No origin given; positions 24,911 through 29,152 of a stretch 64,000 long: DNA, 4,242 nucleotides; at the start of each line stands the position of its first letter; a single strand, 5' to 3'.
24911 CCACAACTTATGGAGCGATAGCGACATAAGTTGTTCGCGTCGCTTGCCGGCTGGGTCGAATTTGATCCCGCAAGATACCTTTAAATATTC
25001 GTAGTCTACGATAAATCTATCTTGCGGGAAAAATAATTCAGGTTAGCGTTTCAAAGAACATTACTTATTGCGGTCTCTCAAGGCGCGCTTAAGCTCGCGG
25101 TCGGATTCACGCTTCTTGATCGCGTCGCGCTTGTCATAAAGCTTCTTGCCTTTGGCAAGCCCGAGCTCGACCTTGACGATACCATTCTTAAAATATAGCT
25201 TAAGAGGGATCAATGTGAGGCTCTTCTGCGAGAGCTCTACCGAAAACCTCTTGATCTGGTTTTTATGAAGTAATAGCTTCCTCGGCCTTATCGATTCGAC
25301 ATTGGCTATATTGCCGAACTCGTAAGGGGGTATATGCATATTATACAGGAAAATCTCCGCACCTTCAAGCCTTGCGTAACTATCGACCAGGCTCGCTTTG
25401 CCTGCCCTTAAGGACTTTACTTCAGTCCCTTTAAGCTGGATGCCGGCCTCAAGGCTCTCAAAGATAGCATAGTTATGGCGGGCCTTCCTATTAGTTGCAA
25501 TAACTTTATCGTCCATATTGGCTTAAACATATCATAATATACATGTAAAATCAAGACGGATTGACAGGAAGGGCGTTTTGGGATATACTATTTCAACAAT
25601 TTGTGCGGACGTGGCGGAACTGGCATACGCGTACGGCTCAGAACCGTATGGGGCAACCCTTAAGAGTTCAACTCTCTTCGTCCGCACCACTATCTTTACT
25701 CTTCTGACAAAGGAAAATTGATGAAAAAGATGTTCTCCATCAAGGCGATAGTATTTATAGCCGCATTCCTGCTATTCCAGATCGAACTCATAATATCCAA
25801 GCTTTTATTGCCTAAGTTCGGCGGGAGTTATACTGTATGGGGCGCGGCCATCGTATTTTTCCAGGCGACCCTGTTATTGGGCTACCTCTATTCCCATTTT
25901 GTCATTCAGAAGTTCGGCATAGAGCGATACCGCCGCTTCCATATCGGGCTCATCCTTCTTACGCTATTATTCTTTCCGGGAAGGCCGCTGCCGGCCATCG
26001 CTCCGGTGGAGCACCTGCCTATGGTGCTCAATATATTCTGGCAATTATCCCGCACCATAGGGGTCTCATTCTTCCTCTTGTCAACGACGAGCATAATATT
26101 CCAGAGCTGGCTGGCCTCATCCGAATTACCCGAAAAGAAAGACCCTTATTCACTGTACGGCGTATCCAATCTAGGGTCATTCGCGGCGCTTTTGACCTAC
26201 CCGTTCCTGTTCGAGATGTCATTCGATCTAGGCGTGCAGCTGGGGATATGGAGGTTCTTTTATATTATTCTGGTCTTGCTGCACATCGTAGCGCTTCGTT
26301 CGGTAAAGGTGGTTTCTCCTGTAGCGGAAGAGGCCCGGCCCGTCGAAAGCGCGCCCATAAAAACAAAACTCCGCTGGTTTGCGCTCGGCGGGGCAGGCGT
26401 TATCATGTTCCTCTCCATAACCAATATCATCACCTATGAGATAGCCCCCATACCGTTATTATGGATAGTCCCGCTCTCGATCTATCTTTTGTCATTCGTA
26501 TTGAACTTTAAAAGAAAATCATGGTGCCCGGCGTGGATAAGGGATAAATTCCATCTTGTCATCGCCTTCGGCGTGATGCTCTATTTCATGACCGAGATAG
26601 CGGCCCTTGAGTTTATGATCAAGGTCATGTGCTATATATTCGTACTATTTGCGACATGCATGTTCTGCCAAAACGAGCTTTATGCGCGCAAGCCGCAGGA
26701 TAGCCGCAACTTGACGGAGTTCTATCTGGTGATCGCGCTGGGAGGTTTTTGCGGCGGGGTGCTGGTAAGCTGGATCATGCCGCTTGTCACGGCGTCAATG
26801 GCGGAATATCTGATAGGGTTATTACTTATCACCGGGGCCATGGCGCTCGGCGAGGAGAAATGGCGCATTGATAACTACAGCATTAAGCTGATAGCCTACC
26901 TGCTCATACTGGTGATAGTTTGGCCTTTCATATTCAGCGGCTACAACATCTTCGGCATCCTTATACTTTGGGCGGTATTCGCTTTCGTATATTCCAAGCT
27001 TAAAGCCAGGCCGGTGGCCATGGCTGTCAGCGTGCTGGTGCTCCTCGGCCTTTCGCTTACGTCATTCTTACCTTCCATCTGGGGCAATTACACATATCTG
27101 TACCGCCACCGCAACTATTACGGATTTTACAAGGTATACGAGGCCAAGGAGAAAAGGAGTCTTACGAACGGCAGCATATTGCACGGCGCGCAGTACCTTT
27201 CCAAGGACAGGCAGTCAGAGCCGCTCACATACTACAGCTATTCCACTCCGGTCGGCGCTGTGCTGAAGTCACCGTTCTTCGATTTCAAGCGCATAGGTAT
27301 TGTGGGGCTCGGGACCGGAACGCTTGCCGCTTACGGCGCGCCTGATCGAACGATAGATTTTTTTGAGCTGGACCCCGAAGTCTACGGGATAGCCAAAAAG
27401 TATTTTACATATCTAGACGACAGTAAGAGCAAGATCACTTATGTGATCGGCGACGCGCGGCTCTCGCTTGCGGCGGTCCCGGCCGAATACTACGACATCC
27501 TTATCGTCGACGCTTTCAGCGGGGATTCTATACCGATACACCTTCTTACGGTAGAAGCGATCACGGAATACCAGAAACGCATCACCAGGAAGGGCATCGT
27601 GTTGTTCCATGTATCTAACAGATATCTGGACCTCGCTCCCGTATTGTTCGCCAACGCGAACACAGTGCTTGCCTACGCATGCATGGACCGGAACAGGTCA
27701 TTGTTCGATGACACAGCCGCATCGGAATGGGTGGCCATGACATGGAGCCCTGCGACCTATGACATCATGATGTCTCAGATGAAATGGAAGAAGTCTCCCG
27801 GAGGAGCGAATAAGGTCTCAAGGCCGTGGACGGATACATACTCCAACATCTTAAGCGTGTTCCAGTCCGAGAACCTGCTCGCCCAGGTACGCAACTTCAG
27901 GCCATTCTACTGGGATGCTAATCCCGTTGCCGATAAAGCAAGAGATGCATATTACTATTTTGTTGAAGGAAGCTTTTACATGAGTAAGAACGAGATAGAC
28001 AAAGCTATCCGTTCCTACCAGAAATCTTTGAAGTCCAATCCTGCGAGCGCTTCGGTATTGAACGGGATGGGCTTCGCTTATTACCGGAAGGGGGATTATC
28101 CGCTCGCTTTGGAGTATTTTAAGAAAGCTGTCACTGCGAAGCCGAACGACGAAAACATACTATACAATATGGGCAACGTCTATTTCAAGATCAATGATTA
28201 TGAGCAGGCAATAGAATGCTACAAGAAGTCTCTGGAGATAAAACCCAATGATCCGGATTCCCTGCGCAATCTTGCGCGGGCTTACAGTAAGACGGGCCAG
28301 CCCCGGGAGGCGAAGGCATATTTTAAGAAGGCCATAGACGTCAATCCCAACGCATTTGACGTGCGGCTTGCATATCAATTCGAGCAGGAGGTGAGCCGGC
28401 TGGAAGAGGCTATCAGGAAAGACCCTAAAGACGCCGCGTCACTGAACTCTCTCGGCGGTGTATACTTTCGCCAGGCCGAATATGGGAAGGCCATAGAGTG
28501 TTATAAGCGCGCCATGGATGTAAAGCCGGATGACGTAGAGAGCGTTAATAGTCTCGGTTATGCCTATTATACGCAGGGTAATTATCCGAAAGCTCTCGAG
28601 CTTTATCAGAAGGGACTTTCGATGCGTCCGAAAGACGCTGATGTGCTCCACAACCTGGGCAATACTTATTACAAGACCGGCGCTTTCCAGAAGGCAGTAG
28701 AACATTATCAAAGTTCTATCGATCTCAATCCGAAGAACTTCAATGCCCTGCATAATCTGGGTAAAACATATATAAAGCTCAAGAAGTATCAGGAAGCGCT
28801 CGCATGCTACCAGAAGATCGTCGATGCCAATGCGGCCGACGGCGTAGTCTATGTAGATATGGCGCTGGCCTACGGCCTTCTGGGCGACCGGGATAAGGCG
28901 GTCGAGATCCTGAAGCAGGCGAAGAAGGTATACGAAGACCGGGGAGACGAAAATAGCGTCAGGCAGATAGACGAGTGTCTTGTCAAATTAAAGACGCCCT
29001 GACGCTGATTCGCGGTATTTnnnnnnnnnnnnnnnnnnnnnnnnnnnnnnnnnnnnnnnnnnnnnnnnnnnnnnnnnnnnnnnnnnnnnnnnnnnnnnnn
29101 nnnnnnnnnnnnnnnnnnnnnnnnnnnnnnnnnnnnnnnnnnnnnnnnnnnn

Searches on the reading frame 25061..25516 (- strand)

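Call 10: search_protein_families(library=pfam, proteins=[window:25061-25516:-], max_evalue=0.0001)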
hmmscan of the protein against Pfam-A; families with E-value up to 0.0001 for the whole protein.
window:25061-25516:- (151 aa): 1 family
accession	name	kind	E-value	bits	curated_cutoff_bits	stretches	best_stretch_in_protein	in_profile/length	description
PF01668.23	SmpB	-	2.2e-59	199.9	27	1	6-147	1-142/143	SmpB protein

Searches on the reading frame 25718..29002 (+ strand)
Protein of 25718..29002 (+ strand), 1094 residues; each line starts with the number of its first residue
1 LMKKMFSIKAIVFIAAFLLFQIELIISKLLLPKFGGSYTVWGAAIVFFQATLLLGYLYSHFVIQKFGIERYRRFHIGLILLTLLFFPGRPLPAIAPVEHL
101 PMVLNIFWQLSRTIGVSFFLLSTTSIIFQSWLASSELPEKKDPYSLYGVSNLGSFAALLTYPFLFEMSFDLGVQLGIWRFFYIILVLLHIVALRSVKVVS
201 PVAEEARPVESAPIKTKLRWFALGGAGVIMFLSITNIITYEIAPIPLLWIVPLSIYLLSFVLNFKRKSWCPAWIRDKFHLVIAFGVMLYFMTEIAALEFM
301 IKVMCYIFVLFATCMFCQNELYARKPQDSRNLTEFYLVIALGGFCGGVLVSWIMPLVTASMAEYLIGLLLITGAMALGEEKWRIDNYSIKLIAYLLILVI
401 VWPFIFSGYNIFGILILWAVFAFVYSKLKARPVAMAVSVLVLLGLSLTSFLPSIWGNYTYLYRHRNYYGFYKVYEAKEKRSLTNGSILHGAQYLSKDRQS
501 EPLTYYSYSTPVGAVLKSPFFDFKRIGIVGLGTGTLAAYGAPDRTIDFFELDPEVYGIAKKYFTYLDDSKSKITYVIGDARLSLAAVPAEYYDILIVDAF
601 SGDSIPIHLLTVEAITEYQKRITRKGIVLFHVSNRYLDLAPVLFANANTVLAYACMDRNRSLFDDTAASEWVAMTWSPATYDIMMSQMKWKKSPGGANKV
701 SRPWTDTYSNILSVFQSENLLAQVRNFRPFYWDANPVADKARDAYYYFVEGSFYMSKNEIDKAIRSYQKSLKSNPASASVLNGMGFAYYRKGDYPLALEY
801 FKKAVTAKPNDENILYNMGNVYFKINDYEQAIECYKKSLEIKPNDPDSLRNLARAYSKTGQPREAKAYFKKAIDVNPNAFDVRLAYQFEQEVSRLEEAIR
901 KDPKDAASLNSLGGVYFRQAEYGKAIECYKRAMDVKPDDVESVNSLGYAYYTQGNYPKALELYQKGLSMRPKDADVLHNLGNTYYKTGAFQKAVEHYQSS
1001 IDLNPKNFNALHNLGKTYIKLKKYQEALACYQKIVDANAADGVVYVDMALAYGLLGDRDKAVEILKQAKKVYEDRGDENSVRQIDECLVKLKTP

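Call 10: search_protein_families(library=pfam, proteins=[window:25718-29002:+], max_evalue=0.0001)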
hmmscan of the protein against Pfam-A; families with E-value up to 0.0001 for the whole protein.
window:25718-29002:+ (1094 aa): 34 families (the best 25 are shown)
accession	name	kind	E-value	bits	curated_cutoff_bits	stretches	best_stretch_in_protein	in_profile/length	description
PF00515.34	TPR_1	-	6e-69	225.7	27.8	7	814-845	3-34/34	Tetratricopeptide repeat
PF07719.23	TPR_2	-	2.1e-62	202.6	27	6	814-845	3-34/34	Tetratricopeptide repeat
PF13414.12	TPR_11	-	8.7e-57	189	26.8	6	819-860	1-42/42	TPR repeat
PF13181.12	TPR_8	-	3e-53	173.9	25.7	3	814-845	3-34/34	Tetratricopeptide repeat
PF13424.12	TPR_12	-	6.2e-51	170.9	30.1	5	813-875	4-74/77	Tetratricopeptide repeat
PF13431.12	TPR_17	-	2.5e-47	155.7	24.4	2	834-866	1-33/34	Tetratricopeptide repeat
PF13176.12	TPR_7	-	1.1e-40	134.7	27.9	0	815-847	2-34/36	Tetratricopeptide repeat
PF14559.12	TPR_19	-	8e-39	132.2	25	4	827-879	6-58/68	Tetratricopeptide repeat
PF13374.12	TPR_10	-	2.4e-38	129.5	27.5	0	848-875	4-31/42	Tetratricopeptide repeat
PF13432.12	TPR_16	-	4.8e-38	129.6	32.7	3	916-973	7-64/65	Tetratricopeptide repeat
PF13428.12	TPR_14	-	1.3e-34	115.5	23.5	0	945-982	6-43/44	Tetratricopeptide repeat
PF13371.12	TPR_9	-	2.1e-29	101.8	35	2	820-885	3-68/73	Tetratricopeptide repeat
PF13174.12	TPR_6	-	1.6e-24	85.3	26.3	0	847-878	1-32/33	Tetratricopeptide repeat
PF12895.13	ANAPC3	-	5.5e-24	84.7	27.2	2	953-1033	2-81/82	Anaphase-promoting complex, cyclosome, subunit 3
PF23914.1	TPR_CcmH_CycH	-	2.4e-22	79.9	42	3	896-999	36-146/158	Cytochrome c-type biogenesis protein H TPR domain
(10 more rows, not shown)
